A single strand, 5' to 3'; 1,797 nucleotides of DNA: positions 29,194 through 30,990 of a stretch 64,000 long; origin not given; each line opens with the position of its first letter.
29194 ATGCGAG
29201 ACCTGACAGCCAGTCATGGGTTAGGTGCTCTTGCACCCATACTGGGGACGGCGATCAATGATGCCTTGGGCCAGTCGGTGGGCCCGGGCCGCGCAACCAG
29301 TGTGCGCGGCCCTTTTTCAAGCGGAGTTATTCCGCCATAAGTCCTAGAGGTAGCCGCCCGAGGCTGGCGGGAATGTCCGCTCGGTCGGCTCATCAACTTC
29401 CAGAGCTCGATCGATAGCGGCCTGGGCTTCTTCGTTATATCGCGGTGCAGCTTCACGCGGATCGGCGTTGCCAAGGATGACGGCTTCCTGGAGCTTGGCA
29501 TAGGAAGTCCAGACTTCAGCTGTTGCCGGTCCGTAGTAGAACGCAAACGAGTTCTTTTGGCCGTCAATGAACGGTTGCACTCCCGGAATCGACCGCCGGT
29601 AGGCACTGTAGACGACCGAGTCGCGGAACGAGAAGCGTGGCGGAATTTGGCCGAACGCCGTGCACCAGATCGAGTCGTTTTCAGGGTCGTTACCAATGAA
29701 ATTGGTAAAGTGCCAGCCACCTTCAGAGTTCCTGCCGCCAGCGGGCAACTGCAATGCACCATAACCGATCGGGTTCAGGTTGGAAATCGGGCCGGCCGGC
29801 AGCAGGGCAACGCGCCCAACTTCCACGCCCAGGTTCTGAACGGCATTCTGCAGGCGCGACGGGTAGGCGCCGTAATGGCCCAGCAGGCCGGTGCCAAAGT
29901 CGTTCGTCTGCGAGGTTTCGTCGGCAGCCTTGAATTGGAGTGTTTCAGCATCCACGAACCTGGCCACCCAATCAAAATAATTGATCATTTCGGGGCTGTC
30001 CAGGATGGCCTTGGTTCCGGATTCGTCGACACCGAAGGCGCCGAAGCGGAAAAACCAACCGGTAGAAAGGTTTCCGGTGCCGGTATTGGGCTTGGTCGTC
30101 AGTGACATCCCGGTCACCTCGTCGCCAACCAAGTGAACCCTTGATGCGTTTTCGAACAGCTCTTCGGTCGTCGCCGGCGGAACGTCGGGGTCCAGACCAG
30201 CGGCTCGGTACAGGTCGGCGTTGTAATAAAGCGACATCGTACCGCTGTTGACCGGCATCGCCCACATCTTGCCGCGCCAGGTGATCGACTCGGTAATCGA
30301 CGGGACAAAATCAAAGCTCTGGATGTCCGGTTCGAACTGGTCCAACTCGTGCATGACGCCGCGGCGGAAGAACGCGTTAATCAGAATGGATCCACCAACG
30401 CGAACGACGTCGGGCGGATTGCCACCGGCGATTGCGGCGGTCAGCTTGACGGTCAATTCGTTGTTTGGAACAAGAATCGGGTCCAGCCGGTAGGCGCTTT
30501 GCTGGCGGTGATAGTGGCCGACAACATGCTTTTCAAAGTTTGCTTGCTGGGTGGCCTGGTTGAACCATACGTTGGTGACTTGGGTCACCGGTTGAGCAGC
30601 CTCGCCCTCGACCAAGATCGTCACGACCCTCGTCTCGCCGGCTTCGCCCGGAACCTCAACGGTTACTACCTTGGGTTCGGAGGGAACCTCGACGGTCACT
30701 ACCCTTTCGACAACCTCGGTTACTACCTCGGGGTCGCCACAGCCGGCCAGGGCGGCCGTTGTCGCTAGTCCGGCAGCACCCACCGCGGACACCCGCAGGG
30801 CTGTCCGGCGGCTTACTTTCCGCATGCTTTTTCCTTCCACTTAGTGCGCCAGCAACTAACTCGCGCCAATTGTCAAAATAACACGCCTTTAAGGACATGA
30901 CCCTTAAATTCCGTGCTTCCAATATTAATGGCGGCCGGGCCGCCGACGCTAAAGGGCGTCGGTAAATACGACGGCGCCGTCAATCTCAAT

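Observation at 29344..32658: Tandem sugar-binding paralogs with mosaic divergence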

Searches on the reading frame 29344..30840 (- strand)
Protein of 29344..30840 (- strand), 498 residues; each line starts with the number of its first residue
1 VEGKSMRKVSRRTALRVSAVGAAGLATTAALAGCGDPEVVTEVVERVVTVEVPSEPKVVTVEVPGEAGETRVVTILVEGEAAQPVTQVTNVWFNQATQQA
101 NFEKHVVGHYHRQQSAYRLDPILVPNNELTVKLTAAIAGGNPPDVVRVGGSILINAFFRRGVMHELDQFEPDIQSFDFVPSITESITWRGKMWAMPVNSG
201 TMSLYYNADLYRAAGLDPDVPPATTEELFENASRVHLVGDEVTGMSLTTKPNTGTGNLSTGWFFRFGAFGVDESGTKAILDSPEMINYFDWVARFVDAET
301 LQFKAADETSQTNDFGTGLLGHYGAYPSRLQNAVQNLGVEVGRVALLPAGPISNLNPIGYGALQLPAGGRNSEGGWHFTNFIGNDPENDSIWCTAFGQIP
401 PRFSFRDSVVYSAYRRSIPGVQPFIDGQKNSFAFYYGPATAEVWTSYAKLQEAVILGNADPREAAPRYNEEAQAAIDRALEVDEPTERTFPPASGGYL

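Call 6: search_protein_families(library=pfam, proteins=[window:29344-30840:-])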
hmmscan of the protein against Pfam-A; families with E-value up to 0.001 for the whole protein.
window:29344-30840:- (498 aa): 2 families
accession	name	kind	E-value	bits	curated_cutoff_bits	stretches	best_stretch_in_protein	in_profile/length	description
PF13416.11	SBP_bac_8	-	1.3e-20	74.8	27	1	127-413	22-273/279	Bacterial extracellular solute-binding protein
PF01547.30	SBP_bac_1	-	2.1e-15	58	26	1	123-385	30-303/307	Bacterial extracellular solute-binding protein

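Call 10: find_encoding_contigs(protein=window:29344-30840:-, flank=10000, max_places=10)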
Protein window:29344-30840:- (498 aa): no gene with exactly this product is on record in the collection.

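Call 11: find_homologous_proteins(query=window:29344-30840:-, max_evalue=1e-20)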
Query window:29344-30840:- (498 aa): 30 proteins with E <= 1e-20 among 8000 candidates.
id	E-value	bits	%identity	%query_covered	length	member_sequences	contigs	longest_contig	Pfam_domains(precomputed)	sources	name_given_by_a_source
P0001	0.0e+0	1112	99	99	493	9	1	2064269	PF13416.12,PF01547.31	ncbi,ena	-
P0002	6.0e-257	872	77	99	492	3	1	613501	PF01547.31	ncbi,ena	-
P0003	9.1e-256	868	75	99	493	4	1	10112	PF01547.31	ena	-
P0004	2.3e-252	856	75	99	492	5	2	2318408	PF01547.31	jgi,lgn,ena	jgi:multiple sugar transport system substrate-binding protein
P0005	2.4e-252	856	75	99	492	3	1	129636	PF01547.31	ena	-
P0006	3.8e-249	846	73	99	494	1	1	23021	PF01547.31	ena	-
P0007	1.5e-248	844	74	99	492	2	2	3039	PF13416.12,PF01547.31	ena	-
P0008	3.1e-248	843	73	99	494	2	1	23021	PF01547.31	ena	-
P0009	6.5e-248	842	73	97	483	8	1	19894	PF13416.12,PF01547.31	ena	-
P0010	7.8e-248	841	74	99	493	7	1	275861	PF13416.12,PF01547.31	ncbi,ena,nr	ncbi:MAG: extracellular solute-binding protein [Chloroflexi bacterium]|nr:extracellular solute-bindi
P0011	8.4e-247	838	72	99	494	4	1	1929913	PF13416.12,PF01547.31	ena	-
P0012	3.0e-246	836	72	99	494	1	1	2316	PF13416.12,PF01547.31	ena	-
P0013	4.4e-245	832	74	99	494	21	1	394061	PF01547.31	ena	-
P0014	1.5e-243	827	73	99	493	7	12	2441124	PF01547.31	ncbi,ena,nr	ncbi:MAG: extracellular solute-binding protein [Chloroflexi bacterium]|nr:extracellular solute-bindi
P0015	2.7e-166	573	53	99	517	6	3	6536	PF13416.12,PF01547.31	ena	-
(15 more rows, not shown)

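Call 12: find_related_loci(query=window:29344-30840:-, collection=genome_contigs, flank=10000)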
Query window:29344-30840:- (498 aa) in genome_contigs; peptide patterns used: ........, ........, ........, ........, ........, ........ (x = any residue, [..] = any of these).
85 stretches matched a pattern; 9 encode a relative of the query (tblastn E <= 1e-3); 8 distinct loci.
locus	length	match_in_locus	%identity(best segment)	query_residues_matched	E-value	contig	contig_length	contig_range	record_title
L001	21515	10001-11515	75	1-498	0e+0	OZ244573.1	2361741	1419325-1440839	MAG: Chloroflexota bacterium isolate 8e6c3dbd-1099-4de1-8cc9-1ee9581dcb45 genome assembly, chromosome: 1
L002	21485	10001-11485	75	3-498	0e+0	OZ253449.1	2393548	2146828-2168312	MAG: Chloroflexota bacterium isolate 8b289e7f-9ee3-435e-915a-43c010b151c3 genome assembly, chromosome: 1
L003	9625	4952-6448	73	1-498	0e+0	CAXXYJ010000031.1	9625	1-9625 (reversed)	MAG: Chloroflexota bacterium isolate 33a0fa57-2ec7-4dec-9fec-1f1b496e22b9 genome assembly, contig: contig_31, whole geno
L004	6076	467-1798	75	55-497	0e+0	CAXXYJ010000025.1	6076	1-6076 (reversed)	MAG: Chloroflexota bacterium isolate 33a0fa57-2ec7-4dec-9fec-1f1b496e22b9 genome assembly, contig: contig_25, whole geno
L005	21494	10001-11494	73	1-498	0e+0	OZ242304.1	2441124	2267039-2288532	MAG: Chloroflexota bacterium isolate c8e22209-6560-437a-ac23-efc6ebaaf561 genome assembly, chromosome: 1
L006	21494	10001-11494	72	1-498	0e+0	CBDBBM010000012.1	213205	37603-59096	MAG: Chloroflexota bacterium isolate 236a2b73-90b3-4928-a49b-932f52c5d6ed genome assembly, contig: contig_12, whole geno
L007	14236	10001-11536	53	4-497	1e-165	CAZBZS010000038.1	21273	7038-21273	MAG TPA_asm: uncultured Chloroflexota bacterium isolate SRP092902_co1_109 genome assembly, contig: NODE_3412_length_2127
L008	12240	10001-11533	53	6-497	1e-160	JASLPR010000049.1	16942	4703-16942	MAG: Chloroflexota bacterium isolate Arabian11_MAG_64 c_000001287142, whole genome shotgun sequence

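Call 14: list_cluster_members(proteins=[P0001])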
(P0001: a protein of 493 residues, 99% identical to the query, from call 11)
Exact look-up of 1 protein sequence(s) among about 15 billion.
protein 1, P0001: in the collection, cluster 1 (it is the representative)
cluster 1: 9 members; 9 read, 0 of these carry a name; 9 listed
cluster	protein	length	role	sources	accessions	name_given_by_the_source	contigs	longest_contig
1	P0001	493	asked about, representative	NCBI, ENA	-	-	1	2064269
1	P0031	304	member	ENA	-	-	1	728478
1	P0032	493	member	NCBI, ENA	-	-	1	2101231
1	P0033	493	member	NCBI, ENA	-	-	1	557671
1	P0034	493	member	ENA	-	-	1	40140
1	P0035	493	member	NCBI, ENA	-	-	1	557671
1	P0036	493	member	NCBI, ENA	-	-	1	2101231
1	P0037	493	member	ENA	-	-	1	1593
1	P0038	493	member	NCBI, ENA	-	-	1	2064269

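Call 17: find_encoding_contigs(protein=P0001, flank=6000, max_places=4)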
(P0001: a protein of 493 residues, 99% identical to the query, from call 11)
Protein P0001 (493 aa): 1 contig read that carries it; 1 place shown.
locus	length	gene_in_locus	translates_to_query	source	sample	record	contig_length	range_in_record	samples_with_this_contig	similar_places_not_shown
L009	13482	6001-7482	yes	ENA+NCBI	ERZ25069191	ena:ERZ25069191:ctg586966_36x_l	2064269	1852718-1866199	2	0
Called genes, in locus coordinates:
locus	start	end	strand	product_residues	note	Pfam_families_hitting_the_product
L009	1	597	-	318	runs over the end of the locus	PF01032:FecCD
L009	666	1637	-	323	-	PF01497:Peripla_BP_2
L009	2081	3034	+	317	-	PF00456:Transketolase_N, PF13292:DXP_synthase_N (weak)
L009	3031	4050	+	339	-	PF02779:Transket_pyr, PF02780:Transketolase_C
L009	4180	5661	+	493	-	PF01547:SBP_bac_1, PF13416:SBP_bac_8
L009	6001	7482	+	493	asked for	PF01547:SBP_bac_1, PF13416:SBP_bac_8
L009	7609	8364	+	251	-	PF13483:Lactamase_B_3, PF12706:Lactamase_B_2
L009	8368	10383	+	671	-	PF04020:Phage_holin_4_2, PF01663:Phosphodiest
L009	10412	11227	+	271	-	PF00106:adh_short, PF08659:KR, PF13561:adh_short_C2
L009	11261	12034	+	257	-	PF00106:adh_short, PF08659:KR, PF13561:adh_short_C2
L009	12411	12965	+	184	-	PF02357:NusG, PF00467:KOW (weak)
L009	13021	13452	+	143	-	PF03946:Ribosomal_L11_N, PF00298:Ribosomal_L11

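Call 18: find_encoding_contigs(protein=P0035, flank=6000, max_places=4)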
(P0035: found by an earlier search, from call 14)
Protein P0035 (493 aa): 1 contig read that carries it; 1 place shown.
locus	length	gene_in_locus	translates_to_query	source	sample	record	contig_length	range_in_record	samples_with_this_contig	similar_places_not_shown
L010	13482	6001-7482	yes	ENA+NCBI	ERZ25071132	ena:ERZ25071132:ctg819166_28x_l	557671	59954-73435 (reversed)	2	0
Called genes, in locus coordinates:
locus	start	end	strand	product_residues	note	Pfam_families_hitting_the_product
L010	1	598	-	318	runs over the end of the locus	PF01032:FecCD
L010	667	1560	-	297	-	PF01497:Peripla_BP_2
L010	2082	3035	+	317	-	PF00456:Transketolase_N, PF13292:DXP_synthase_N (weak)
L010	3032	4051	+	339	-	PF02779:Transket_pyr, PF02780:Transketolase_C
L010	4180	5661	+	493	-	PF01547:SBP_bac_1, PF13416:SBP_bac_8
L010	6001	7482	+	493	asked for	PF01547:SBP_bac_1, PF13416:SBP_bac_8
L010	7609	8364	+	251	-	PF13483:Lactamase_B_3, PF12706:Lactamase_B_2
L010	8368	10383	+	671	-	PF04020:Phage_holin_4_2, PF01663:Phosphodiest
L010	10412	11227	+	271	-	PF00106:adh_short, PF08659:KR, PF13561:adh_short_C2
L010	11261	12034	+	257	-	PF00106:adh_short, PF08659:KR, PF13561:adh_short_C2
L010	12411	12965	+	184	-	PF02357:NusG, PF00467:KOW (weak)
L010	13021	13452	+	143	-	PF03946:Ribosomal_L11_N, PF00298:Ribosomal_L11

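Call 19: find_encoding_contigs(protein=P0034, flank=6000, max_places=4)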
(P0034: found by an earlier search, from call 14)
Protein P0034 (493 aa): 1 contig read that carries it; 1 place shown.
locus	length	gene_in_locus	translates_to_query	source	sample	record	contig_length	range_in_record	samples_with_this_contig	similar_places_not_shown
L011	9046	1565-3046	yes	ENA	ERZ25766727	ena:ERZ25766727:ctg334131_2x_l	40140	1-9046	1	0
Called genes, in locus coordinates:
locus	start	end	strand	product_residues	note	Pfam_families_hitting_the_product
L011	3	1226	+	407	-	?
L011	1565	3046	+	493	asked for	PF01547:SBP_bac_1, PF13416:SBP_bac_8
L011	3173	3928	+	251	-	PF13483:Lactamase_B_3, PF12706:Lactamase_B_2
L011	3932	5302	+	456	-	PF04020:Phage_holin_4_2, PF01663:Phosphodiest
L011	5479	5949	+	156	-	-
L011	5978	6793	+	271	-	PF00106:adh_short, PF08659:KR, PF13561:adh_short_C2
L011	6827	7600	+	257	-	PF00106:adh_short, PF08659:KR, PF13561:adh_short_C2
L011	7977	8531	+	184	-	PF02357:NusG, PF00467:KOW (weak)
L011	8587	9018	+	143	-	PF03946:Ribosomal_L11_N, PF00298:Ribosomal_L11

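Call 20: find_encoding_contigs(protein=P0037, flank=6000, max_places=4)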
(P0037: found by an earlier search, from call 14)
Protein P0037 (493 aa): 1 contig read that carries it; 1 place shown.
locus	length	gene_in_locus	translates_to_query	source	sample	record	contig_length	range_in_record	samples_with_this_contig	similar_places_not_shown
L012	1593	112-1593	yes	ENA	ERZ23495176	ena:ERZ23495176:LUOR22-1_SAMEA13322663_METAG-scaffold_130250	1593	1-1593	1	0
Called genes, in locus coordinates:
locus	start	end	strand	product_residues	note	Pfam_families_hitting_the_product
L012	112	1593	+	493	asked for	PF01547:SBP_bac_1, PF13416:SBP_bac_8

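Call 21: find_encoding_contigs(protein=P0031, flank=6000, max_places=4)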
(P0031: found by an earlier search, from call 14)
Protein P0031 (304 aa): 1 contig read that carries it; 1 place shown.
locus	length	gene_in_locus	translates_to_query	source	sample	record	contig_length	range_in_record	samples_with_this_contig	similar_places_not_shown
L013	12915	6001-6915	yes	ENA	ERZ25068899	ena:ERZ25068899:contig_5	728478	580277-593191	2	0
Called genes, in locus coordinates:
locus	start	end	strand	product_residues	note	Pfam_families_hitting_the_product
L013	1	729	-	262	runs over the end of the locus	PF00005:ABC_tran, PF02463:SMC_N (faint), PF13304:AAA_21 (weak)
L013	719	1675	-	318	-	PF01032:FecCD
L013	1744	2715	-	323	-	PF01497:Peripla_BP_2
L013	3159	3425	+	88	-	-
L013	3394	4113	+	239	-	PF00456:Transketolase_N, PF13292:DXP_synthase_N (weak)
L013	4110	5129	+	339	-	PF02779:Transket_pyr, PF02780:Transketolase_C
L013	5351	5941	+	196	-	-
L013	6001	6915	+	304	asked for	PF01547:SBP_bac_1, PF13416:SBP_bac_8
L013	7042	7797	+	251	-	PF13483:Lactamase_B_3, PF12706:Lactamase_B_2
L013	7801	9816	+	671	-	PF04020:Phage_holin_4_2, PF01663:Phosphodiest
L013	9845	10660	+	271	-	PF00106:adh_short, PF08659:KR, PF13561:adh_short_C2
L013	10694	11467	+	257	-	PF00106:adh_short, PF08659:KR, PF13561:adh_short_C2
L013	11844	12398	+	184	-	PF02357:NusG, PF00467:KOW (weak)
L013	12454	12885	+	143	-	PF03946:Ribosomal_L11_N, PF00298:Ribosomal_L11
